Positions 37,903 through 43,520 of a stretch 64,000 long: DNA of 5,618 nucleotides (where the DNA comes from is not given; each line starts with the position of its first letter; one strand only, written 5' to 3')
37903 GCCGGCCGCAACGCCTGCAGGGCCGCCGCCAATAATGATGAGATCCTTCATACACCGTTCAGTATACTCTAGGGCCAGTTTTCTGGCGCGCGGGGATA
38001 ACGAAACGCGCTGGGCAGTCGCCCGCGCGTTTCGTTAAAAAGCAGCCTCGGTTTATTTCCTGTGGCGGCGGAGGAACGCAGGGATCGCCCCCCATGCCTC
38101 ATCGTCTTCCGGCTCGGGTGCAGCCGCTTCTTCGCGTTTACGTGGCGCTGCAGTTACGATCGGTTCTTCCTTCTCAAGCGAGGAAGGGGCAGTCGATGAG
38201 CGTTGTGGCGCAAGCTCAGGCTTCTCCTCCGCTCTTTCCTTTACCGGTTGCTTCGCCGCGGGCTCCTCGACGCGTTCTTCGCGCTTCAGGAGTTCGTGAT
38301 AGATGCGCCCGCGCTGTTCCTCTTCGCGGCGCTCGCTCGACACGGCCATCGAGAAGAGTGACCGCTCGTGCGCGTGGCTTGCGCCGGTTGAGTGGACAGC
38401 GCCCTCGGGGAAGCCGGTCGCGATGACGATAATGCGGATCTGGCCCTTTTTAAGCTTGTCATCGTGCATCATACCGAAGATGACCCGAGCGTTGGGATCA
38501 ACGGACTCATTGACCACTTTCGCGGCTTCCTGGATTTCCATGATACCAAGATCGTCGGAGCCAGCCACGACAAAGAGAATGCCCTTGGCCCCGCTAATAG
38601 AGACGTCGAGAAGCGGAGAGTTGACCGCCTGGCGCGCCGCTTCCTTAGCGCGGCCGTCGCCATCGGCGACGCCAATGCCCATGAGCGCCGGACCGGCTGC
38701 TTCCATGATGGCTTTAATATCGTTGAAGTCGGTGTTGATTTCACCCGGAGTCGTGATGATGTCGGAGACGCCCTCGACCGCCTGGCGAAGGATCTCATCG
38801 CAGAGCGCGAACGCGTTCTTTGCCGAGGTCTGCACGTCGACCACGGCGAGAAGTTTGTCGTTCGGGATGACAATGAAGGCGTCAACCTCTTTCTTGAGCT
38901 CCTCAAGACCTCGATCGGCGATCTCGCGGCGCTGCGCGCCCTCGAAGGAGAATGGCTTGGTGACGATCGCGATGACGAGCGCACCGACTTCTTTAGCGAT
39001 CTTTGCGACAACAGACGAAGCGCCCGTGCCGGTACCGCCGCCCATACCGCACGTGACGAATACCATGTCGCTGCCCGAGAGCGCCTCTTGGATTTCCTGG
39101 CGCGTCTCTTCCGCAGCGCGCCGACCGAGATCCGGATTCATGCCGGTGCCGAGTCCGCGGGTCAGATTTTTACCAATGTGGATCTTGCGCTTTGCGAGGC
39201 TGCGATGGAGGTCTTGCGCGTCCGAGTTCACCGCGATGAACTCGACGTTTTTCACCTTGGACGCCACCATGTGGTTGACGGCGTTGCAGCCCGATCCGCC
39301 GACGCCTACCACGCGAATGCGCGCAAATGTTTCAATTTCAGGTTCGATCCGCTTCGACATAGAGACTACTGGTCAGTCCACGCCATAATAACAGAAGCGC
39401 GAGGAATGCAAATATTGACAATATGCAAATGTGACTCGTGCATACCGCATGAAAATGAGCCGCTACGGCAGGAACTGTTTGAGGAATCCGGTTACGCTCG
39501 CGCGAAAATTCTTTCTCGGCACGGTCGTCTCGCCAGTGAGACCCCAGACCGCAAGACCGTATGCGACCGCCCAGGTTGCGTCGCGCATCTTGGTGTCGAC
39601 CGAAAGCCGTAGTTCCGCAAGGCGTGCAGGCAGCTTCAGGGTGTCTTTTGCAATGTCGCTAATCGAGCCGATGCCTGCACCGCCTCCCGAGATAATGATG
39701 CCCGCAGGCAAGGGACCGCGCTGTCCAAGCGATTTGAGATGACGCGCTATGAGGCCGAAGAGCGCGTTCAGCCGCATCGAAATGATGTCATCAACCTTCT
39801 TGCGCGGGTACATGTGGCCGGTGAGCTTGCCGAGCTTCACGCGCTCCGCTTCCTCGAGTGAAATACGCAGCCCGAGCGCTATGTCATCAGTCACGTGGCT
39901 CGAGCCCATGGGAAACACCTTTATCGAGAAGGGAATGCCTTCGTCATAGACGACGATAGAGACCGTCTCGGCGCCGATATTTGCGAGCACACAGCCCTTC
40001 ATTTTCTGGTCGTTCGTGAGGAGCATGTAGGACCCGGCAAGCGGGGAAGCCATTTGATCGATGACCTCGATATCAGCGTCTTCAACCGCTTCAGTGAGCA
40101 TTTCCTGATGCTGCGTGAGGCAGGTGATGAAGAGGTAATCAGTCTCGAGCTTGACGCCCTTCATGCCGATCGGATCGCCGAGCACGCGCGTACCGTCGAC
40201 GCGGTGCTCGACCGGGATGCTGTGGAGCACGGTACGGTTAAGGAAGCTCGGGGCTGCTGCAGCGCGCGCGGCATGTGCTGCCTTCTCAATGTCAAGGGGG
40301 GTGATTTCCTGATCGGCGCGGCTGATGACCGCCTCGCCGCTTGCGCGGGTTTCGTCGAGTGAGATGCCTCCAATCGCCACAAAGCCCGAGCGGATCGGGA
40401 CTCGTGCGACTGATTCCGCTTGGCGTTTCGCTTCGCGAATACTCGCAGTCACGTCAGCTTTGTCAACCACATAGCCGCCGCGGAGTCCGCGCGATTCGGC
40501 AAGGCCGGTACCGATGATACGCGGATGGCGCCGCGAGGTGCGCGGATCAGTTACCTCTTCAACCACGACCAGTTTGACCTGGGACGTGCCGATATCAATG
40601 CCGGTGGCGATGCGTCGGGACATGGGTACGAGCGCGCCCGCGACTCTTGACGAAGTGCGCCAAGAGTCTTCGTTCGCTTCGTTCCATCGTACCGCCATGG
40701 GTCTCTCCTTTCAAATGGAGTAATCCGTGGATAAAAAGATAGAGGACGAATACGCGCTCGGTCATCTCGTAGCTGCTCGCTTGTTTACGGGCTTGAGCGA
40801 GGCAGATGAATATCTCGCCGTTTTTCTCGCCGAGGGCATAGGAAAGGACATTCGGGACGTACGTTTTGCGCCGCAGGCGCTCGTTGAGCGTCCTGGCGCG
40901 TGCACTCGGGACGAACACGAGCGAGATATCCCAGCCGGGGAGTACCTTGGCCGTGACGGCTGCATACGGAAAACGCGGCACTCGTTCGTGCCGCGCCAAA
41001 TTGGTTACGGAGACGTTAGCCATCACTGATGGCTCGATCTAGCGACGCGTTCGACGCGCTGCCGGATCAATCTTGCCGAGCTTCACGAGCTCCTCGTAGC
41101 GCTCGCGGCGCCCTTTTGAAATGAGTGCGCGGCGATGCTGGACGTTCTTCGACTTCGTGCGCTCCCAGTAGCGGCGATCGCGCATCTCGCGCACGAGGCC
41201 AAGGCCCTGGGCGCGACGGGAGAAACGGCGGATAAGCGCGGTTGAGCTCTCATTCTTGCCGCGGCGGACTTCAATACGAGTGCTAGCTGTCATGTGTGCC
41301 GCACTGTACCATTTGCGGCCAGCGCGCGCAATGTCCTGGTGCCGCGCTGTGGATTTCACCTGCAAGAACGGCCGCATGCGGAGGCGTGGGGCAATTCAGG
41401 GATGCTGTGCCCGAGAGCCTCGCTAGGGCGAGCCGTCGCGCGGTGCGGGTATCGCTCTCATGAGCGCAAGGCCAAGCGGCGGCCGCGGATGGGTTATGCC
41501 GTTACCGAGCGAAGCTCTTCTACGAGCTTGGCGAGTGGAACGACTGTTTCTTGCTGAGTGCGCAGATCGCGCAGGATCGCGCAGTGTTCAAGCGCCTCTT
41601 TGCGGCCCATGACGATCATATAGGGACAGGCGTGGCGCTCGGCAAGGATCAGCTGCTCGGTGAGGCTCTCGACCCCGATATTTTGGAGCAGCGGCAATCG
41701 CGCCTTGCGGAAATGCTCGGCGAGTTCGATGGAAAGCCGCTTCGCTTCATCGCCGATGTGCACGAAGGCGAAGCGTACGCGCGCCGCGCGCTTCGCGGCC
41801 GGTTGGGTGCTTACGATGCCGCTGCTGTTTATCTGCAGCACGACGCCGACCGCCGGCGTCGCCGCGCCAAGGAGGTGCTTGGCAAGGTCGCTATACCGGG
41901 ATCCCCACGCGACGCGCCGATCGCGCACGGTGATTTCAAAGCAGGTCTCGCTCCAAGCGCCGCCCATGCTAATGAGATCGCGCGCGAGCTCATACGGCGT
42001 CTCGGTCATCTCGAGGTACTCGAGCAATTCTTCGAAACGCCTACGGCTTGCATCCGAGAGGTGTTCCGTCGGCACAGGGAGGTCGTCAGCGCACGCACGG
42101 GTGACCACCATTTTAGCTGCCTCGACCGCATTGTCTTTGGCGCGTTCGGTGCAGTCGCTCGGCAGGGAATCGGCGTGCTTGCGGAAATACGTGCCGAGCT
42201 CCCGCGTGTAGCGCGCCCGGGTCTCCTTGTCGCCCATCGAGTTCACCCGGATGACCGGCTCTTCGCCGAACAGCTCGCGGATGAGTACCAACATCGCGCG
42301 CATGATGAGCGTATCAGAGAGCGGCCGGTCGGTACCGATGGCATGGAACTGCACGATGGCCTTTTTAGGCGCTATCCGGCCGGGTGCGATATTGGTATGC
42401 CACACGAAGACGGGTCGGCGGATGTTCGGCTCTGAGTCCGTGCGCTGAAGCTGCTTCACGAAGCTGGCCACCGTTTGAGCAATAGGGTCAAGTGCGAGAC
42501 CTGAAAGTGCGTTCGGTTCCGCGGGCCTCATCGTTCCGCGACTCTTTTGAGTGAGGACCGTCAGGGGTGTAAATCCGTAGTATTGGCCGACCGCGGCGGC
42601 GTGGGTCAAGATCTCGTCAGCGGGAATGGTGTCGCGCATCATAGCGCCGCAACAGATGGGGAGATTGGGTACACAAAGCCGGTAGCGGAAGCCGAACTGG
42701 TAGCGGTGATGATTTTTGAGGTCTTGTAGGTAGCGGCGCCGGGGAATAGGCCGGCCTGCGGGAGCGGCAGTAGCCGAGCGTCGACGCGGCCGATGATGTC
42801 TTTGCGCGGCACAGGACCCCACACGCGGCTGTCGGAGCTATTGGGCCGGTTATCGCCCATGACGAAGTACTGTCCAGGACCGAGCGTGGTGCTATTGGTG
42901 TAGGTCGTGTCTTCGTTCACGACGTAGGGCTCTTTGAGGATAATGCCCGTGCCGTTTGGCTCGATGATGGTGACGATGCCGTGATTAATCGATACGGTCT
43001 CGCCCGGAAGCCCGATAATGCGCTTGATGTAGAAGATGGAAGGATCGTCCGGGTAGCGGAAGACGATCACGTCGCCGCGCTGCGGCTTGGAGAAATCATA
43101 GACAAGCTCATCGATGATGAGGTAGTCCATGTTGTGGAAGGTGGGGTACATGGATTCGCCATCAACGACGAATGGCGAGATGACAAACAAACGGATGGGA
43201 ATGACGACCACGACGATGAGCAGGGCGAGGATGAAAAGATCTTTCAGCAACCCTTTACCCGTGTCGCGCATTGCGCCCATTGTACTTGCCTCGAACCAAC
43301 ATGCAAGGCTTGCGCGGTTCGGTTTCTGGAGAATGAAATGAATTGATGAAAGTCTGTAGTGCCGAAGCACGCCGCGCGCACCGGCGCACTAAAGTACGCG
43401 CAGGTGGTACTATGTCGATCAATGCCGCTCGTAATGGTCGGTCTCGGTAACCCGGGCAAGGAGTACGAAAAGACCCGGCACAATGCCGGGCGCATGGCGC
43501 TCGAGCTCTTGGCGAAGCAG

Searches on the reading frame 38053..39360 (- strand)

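Call 21: search_protein_families(library=pfam, proteins=[window:38053-39360:-], max_evalue=0.001)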
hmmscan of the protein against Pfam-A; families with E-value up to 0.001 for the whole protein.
window:38053-39360:- (435 aa): 2 families
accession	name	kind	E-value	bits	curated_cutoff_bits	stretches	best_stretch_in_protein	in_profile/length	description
PF00091.31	Tubulin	-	4.1e-49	167.9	33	1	15-174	2-189/190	Tubulin/FtsZ family, GTPase domain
PF12327.13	FtsZ_C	-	3.3e-30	104.7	27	1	223-317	1-94/95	FtsZ family, C-terminal domain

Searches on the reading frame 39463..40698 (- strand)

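Call 21: search_protein_families(library=pfam, proteins=[window:39463-40698:-], max_evalue=0.001)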
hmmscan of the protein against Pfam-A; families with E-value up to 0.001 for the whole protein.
window:39463-40698:- (411 aa): 3 families
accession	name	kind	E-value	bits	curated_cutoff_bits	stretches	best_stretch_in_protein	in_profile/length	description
PF14450.12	FtsA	-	1.1e-21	77.9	31.8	1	237-381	1-127/127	Cell division protein FtsA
PF02491.25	SHS2_FTSA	-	1.8e-14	54.3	25.4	1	119-192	9-79/79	SHS2 domain inserted in FTSA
PF11104.14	PilM_2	-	2.7e-06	27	27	1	202-370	142-314/340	Type IV pilus assembly protein PilM;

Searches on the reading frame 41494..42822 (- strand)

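Call 22: search_protein_families(library=pfam, proteins=[window:41494-42822:-], max_evalue=0.001)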
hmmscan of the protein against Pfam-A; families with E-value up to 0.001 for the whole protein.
window:41494-42822:- (442 aa): 1 family
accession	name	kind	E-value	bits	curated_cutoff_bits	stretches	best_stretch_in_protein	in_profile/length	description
PF03129.25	HGTP_anticodon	-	2.9e-05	24.6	21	1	356-438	7-92/94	Anticodon binding domain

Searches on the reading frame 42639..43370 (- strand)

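Call 22: search_protein_families(library=pfam, proteins=[window:42639-43370:-], max_evalue=0.001)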
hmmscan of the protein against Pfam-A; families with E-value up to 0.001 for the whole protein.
window:42639-43370:- (243 aa): 2 families
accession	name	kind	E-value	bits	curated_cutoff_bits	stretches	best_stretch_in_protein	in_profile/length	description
PF10502.14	Peptidase_S26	-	4e-46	157.5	22.9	1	44-200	3-167/168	Signal peptidase, peptidase S26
PF00717.28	Peptidase_S24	-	3.1e-05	24.1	23.3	1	68-123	39-86/116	Peptidase S24-like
